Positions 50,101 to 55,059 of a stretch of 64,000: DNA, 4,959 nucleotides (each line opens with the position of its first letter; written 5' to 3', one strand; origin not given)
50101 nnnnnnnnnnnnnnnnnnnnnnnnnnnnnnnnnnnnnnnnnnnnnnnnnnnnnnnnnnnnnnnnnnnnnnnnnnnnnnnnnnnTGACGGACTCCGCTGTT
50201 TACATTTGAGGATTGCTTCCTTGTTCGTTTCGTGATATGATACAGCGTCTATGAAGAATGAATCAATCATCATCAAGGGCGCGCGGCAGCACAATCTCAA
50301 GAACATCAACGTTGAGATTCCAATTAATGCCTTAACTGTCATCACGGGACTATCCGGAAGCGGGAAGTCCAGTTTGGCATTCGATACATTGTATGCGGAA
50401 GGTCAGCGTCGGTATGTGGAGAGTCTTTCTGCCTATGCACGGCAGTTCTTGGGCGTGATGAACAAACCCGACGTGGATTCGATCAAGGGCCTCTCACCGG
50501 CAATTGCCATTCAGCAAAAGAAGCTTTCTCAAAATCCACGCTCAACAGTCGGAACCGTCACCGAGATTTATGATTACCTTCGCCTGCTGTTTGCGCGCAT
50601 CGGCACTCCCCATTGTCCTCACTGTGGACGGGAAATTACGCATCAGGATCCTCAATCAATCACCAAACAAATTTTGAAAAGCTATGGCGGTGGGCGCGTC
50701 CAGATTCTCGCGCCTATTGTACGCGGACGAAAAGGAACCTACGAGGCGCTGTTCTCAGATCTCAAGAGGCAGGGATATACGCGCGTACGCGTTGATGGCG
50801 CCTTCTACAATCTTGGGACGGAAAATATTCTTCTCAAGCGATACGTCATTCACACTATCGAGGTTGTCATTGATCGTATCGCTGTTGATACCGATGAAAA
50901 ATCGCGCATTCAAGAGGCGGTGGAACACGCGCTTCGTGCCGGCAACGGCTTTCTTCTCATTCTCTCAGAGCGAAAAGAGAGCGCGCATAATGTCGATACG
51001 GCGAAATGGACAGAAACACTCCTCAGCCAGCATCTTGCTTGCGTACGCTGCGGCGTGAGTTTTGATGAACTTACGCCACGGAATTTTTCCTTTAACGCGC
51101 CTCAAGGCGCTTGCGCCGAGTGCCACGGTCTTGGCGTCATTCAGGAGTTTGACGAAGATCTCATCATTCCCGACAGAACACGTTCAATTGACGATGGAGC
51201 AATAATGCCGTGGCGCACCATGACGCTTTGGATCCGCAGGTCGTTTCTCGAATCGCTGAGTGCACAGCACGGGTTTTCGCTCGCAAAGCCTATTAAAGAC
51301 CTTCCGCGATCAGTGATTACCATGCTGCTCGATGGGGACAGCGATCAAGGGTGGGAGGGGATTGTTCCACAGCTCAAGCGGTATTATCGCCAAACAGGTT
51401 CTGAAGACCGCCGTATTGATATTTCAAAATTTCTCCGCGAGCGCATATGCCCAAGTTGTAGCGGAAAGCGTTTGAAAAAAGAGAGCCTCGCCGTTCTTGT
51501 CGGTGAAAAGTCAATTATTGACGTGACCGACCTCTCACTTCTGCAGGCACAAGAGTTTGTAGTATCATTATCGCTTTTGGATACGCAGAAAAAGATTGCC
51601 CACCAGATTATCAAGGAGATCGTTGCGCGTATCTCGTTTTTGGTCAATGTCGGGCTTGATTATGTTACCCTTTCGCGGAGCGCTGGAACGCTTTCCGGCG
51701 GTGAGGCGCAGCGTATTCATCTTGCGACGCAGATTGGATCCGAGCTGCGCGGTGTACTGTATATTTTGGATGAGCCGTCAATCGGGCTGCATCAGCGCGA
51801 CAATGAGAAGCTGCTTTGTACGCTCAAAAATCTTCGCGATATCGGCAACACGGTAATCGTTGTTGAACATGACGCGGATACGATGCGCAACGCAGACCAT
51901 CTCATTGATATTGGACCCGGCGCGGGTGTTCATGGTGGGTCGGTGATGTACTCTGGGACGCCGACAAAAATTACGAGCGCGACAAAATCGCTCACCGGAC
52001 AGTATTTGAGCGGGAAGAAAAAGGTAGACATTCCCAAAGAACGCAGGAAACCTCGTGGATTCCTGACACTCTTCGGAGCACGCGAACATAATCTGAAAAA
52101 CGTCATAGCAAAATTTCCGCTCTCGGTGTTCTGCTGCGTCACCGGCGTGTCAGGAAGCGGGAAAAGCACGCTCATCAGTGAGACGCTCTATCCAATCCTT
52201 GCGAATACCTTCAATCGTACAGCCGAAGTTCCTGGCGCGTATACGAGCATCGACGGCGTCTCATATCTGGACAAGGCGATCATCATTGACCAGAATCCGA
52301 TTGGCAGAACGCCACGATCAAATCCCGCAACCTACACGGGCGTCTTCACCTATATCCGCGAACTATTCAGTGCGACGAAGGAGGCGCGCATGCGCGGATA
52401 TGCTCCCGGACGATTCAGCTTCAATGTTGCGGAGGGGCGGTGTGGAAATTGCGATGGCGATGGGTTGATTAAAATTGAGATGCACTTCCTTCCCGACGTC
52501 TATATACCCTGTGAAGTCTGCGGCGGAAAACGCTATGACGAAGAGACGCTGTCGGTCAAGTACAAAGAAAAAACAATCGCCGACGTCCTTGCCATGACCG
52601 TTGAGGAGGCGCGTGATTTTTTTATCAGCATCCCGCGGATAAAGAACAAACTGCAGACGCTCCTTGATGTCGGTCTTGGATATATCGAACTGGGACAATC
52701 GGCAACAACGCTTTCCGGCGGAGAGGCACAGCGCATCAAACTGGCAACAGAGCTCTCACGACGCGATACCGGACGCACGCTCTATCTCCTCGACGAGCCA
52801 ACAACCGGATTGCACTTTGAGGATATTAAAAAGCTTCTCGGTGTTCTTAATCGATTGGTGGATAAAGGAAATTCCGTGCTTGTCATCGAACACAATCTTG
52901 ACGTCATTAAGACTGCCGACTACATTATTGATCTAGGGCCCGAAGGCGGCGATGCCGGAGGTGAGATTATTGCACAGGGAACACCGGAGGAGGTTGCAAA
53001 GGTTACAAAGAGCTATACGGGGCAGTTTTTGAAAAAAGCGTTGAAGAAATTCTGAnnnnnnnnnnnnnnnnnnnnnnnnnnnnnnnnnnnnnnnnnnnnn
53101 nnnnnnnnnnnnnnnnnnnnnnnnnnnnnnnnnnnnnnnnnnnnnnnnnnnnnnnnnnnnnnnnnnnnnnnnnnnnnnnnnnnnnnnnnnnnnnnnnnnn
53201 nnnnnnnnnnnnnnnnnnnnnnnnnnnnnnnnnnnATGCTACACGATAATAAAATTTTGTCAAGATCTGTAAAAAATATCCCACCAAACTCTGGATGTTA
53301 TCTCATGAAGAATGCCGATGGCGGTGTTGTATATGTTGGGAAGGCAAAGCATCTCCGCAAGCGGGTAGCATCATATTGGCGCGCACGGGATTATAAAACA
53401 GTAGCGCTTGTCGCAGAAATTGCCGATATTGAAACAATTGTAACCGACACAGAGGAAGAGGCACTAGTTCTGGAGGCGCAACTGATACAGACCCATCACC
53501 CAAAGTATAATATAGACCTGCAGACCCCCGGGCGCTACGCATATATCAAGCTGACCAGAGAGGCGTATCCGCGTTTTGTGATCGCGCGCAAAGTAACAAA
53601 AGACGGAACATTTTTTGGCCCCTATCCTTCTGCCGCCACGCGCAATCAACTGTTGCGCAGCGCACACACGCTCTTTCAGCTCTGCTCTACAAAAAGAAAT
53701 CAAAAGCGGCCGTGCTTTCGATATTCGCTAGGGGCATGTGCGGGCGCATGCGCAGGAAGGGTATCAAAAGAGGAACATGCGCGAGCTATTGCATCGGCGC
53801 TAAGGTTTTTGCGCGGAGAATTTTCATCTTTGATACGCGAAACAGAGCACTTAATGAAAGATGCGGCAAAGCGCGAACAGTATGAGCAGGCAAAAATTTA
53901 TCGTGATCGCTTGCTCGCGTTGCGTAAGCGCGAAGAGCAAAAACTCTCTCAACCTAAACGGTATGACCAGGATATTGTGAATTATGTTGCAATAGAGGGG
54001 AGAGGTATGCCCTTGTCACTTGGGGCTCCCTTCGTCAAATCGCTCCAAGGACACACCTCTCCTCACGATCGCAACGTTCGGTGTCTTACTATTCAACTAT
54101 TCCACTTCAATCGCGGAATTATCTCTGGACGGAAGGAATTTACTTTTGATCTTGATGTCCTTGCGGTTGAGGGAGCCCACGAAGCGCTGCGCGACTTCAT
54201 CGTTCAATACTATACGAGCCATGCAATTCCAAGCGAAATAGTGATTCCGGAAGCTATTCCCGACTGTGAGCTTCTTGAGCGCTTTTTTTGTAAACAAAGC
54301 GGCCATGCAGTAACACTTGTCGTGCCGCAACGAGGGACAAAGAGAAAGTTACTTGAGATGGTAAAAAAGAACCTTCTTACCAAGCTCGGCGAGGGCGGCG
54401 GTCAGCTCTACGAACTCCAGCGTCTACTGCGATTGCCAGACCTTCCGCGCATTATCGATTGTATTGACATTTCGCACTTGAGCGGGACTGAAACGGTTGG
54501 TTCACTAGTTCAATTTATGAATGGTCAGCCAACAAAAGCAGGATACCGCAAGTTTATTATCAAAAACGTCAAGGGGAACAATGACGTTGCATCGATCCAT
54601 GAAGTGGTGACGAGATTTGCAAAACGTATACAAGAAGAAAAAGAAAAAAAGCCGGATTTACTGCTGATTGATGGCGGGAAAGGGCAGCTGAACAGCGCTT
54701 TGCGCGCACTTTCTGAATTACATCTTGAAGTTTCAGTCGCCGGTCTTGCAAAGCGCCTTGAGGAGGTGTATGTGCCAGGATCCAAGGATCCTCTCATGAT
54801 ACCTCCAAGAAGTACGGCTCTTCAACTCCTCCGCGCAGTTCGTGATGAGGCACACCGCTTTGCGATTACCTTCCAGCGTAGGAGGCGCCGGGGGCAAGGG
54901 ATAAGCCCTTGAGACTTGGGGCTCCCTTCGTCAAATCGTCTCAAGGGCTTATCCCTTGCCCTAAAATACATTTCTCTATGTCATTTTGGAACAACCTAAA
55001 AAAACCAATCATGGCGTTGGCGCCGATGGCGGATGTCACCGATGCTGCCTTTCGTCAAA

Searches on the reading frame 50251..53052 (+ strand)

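Call 86: search_protein_families(library=pfam, proteins=[window:50251-53052:+], max_evalue=0.01)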
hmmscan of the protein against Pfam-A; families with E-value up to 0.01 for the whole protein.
window:50251-53052:+ (934 aa): 17 families
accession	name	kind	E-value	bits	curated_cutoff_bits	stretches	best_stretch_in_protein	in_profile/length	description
PF17760.6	UvrA_inter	-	6.7e-33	113.3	23.3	1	132-238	1-106/109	UvrA interaction domain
PF17755.6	UvrA_DNA-bind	-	1.7e-20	73.8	23.2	1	301-392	1-109/110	UvrA DNA-binding domain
PF00005.33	ABC_tran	-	1.4e-16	61.8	25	1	799-852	87-137/137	ABC transporter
PF02463.25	SMC_N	-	5.8e-12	46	40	0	270-554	135-211/220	RecF/RecN/SMC N terminal domain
PF20703.3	nSTAND1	-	3.2e-08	34.1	27.1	1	607-653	15-61/379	Novel STAND NTPase 1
PF13555.12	AAA_29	-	5e-08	33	27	1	627-658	24-58/61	P-loop containing region of AAA domain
PF13304.12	AAA_21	-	2.4e-06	28.3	27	1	820-875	237-292/304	AAA domain, putative AbiEii toxin, Type IV TA system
PF13191.12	AAA_16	-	4.3e-06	27.8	32.6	0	627-652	26-51/167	AAA ATPase domain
PF13401.12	AAA_22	-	0.00049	20.9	27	0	627-645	7-25/130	AAA domain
PF03193.22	RsgA_GTPase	-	0.00059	20.1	30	0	8-43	89-123/174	RsgA GTPase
PF20720.3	nSTAND3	-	0.00081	19.5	27.2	0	626-654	18-46/155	Novel STAND NTPase 3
PF25201.1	nSTAND6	-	0.0011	19.5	27.7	0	608-644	2-37/148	Novel STAND NTPase 6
PF01443.25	Viral_helicase1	-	0.0029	17.9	21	0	629-649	2-22/228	Viral superfamily 1 RNA helicase core domain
PF13476.12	AAA_23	-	0.0032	18.6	27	0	5-42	1-35/201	AAA domain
PF13671.12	AAA_33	-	0.0036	18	27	0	28-44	1-17/143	AAA domain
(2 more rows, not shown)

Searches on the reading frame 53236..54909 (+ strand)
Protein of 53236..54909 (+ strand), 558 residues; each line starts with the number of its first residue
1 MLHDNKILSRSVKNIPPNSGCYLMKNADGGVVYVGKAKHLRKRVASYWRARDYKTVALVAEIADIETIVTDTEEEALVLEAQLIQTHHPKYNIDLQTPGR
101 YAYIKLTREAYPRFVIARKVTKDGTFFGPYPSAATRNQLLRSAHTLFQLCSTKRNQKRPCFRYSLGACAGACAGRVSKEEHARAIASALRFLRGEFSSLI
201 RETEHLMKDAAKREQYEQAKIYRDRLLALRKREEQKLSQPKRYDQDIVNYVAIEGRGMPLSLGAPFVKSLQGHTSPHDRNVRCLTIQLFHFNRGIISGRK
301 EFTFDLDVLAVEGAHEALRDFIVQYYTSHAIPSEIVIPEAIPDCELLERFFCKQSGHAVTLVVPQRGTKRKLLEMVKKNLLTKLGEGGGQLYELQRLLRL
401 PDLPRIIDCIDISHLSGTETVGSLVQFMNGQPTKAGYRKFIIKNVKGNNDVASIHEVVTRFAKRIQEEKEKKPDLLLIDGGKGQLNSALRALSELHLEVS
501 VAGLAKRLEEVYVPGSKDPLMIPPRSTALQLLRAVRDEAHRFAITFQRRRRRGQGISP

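Call 86: search_protein_families(library=pfam, proteins=[window:53236-54909:+], max_evalue=0.01)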
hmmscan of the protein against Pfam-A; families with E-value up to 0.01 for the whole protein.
window:53236-54909:+ (558 aa): 4 families
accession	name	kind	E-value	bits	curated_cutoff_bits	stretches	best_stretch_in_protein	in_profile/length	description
PF08459.17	UvrC_RNaseH_dom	-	3.7e-51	173.6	22.3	1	395-544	1-159/159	UvrC RNAse H endonuclease domain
PF22920.2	UvrC_RNaseH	-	9.6e-26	90.4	24.3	1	284-384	14-113/116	UvrC Ribonuclease H-like domain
PF01541.30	GIY-YIG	-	2.4e-10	41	22.6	1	19-92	2-78/78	GIY-YIG catalytic domain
PF02151.25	UVR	-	3.7e-07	30.1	21.5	1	198-231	2-35/36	UvrB/uvrC motif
